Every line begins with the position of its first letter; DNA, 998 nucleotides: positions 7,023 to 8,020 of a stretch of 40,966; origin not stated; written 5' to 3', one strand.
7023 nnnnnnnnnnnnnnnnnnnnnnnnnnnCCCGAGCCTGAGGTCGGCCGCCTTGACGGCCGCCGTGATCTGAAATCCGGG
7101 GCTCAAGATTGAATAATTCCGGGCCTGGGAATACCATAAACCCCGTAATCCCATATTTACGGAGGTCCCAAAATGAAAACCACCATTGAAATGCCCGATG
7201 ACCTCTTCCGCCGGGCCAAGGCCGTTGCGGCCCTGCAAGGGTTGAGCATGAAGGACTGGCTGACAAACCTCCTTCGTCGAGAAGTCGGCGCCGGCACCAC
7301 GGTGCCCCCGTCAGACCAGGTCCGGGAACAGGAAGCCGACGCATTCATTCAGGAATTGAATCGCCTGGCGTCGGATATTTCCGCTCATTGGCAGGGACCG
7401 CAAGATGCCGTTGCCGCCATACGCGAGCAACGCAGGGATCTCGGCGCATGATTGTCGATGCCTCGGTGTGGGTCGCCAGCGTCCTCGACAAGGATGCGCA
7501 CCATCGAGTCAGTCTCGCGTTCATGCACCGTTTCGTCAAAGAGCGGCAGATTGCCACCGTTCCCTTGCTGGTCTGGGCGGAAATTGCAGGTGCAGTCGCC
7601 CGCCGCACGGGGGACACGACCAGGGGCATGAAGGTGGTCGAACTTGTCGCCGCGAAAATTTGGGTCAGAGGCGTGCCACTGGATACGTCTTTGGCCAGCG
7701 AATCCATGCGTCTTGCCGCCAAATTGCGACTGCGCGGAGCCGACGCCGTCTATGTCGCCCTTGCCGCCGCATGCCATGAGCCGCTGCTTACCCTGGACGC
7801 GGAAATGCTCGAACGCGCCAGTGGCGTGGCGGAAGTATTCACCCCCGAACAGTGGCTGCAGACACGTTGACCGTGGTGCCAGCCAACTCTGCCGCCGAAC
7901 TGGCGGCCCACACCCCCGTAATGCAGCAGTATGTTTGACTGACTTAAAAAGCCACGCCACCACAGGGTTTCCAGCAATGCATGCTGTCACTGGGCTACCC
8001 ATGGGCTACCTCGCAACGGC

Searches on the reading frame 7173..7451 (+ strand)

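Call 25: search_protein_families(library=padloc, proteins=[window:7173-7451:+], max_evalue=0.001)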
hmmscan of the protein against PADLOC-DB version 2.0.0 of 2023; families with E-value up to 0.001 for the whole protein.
window:7173-7451:+ (92 aa): 0 families

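Call 26: search_protein_families(library=pfam, proteins=[window:7173-7451:+], max_evalue=0.001)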
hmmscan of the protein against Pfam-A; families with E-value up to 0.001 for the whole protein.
window:7173-7451:+ (92 aa): 1 family
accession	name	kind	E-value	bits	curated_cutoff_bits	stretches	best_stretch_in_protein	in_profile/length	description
PF09386.16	ParD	-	2.7e-05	24.9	27.3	1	2-37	3-38/80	Antitoxin ParD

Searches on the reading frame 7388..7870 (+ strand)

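Call 25: search_protein_families(library=padloc, proteins=[window:7388-7870:+], max_evalue=0.001)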
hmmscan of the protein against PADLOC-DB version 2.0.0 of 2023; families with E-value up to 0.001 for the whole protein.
window:7388-7870:+ (160 aa): 0 families

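Call 26: search_protein_families(library=pfam, proteins=[window:7388-7870:+], max_evalue=0.001)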
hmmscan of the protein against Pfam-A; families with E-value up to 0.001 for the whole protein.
window:7388-7870:+ (160 aa): 1 family
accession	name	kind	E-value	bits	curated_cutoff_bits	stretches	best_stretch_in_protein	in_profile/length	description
PF01850.27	PIN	-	2.9e-09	38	23.6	1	21-142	1-116/120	PIN domain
